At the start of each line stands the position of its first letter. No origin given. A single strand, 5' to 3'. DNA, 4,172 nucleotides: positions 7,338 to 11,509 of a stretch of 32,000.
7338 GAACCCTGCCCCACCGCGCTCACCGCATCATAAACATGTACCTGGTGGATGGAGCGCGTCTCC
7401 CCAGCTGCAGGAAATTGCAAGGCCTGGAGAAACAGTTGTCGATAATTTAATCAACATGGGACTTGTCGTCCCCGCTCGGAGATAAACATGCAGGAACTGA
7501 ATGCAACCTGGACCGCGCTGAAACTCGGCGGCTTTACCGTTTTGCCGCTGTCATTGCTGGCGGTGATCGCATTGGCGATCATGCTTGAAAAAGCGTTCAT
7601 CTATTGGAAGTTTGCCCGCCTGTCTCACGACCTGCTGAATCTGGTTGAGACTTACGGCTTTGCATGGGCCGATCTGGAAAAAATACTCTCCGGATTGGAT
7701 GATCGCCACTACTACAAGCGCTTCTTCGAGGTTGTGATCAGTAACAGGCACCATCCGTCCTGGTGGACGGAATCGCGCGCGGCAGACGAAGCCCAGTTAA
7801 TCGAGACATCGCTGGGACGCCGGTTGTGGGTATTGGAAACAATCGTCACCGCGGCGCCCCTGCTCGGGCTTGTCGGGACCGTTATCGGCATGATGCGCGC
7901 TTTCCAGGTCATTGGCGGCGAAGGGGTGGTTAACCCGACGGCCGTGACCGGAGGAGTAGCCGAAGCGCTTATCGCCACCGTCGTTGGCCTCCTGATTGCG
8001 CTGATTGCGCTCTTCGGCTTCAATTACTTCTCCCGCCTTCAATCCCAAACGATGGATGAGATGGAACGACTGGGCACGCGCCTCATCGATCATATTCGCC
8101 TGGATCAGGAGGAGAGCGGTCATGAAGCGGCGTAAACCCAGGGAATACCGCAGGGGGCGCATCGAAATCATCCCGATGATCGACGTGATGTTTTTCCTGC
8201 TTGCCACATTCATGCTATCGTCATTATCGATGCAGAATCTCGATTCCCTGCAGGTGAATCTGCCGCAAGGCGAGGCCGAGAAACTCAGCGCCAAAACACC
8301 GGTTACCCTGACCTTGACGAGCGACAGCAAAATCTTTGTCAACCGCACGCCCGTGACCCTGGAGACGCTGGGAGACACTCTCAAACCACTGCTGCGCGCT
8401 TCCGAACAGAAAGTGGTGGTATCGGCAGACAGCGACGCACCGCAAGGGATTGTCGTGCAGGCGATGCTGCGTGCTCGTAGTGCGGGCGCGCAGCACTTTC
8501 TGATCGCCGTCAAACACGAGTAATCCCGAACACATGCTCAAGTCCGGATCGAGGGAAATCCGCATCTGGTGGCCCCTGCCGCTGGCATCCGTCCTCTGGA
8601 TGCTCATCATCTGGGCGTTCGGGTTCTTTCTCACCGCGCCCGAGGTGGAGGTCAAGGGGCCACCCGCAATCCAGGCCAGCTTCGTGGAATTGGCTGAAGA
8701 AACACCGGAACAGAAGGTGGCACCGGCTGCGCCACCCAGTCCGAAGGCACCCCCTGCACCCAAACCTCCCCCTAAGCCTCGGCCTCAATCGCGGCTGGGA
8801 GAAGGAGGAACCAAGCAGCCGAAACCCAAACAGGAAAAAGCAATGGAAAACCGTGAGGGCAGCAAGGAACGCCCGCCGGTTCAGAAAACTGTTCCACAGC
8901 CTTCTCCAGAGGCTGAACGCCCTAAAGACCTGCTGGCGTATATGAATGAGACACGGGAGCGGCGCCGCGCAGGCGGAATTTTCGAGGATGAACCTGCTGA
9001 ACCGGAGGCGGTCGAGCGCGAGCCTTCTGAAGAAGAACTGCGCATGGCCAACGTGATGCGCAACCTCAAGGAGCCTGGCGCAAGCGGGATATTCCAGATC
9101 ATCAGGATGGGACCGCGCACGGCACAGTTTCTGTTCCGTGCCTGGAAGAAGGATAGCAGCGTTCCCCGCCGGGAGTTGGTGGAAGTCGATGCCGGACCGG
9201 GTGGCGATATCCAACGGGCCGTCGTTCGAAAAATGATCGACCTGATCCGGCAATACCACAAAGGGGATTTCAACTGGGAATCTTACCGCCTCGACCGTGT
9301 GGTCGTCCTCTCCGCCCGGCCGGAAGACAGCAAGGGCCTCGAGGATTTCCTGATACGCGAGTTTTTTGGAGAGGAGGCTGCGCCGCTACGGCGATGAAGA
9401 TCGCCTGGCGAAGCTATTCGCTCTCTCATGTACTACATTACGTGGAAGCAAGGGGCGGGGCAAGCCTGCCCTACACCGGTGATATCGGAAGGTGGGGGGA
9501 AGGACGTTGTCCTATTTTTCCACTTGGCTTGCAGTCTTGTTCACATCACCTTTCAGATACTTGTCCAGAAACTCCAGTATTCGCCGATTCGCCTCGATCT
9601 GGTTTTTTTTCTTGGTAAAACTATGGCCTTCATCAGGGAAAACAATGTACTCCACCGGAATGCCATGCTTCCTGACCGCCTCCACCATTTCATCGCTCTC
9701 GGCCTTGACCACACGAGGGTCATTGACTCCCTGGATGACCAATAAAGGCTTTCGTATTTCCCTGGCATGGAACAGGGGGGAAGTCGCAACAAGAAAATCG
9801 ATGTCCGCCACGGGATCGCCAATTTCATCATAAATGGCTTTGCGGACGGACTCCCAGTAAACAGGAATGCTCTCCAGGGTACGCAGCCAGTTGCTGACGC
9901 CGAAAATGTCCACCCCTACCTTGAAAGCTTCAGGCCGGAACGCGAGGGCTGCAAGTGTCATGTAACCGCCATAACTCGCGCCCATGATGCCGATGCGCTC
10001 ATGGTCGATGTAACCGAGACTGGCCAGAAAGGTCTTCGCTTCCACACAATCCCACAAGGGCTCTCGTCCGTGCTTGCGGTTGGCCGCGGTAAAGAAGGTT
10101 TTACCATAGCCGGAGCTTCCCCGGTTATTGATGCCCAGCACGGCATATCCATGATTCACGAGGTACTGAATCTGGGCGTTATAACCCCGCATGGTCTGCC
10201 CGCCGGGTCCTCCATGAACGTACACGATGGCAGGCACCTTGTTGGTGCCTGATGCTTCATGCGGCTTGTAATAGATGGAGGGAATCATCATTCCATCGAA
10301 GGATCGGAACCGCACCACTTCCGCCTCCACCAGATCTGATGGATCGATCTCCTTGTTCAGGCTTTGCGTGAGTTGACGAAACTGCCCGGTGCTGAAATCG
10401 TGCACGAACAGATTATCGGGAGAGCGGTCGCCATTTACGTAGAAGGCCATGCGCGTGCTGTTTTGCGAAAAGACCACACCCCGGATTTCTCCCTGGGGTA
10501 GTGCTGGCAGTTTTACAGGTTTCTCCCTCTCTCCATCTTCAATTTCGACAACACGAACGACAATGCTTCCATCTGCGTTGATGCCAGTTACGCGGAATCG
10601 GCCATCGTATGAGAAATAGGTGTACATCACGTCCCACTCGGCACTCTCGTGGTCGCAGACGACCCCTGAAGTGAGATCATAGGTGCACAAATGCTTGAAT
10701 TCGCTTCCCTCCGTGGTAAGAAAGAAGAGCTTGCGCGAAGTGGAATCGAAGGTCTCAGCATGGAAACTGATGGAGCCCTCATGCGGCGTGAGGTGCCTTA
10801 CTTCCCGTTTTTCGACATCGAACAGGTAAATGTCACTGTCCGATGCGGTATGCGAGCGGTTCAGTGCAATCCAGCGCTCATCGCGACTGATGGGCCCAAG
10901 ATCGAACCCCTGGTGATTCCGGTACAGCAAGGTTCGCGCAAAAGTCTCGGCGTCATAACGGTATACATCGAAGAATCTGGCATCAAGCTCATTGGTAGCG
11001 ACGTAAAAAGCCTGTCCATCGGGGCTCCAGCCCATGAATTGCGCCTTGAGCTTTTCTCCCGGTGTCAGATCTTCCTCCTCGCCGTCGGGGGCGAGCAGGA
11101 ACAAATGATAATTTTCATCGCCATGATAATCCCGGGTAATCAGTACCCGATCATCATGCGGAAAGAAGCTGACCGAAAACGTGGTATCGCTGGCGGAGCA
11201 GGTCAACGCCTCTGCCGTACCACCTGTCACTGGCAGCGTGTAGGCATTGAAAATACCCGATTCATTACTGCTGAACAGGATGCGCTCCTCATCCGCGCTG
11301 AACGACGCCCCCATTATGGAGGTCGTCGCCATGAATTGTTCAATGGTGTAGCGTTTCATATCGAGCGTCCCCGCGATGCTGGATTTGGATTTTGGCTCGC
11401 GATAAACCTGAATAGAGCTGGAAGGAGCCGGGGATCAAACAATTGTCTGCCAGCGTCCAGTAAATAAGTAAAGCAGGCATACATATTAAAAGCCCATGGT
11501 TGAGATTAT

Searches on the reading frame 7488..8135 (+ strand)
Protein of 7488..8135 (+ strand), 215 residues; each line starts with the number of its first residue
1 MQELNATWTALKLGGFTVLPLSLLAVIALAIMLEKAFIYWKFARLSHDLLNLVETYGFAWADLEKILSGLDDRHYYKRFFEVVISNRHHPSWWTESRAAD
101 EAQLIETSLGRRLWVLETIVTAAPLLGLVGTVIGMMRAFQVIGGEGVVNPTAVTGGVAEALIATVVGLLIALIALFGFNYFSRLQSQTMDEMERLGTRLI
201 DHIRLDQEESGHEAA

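Call 42: search_protein_families(library=pfam, max_evalue=0.00001, proteins=[window:7488-8135:+])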
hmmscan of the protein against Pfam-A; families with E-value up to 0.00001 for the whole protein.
window:7488-8135:+ (215 aa): 1 family
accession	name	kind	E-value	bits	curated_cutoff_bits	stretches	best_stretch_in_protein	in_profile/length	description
PF01618.21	MotA_ExbB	-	1.3e-27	96.5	22.9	1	79-193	9-126/127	MotA/TolQ/ExbB proton channel family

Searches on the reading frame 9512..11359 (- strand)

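Call 42: search_protein_families(library=pfam, max_evalue=0.00001, proteins=[window:9512-11359:-])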
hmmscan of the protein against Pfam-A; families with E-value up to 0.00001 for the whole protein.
window:9512-11359:- (615 aa): 9 families
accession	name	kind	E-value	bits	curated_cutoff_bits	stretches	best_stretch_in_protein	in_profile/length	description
PF00326.27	Peptidase_S9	-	2.7e-50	171.3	22.6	1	394-604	4-212/213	Prolyl oligopeptidase family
PF01738.24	DLH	-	6.1e-11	42.7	21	1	374-592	12-199/217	Dienelactone hydrolase family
PF20434.5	BD-FAE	-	1.2e-10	41.7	26.8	1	370-560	8-213/215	BD-FAE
PF05448.18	AXE1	-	2.1e-10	40.3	21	1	333-494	43-216/321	Acetyl xylan esterase (AXE1)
PF02129.25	Peptidase_S15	-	4.7e-09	36.7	23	1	355-493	1-134/262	X-Pro dipeptidyl-peptidase (S15 family)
PF00561.26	Abhydrolase_1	-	2.1e-08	34.6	25.8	0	376-480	1-95/245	alpha/beta hydrolase fold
PF00930.27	DPPIV_N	-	6e-08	32.2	22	0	165-246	202-284/354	Dipeptidyl peptidase IV (DPP IV) N-terminal region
PF12146.15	Hydrolase_4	-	1.4e-06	28.3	27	0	377-482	6-103/239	Serine aminopeptidase, S33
PF02897.21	Peptidase_S9_N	-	4.7e-06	26.1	24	0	64-331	130-412/414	Prolyl oligopeptidase, N-terminal beta-propeller domain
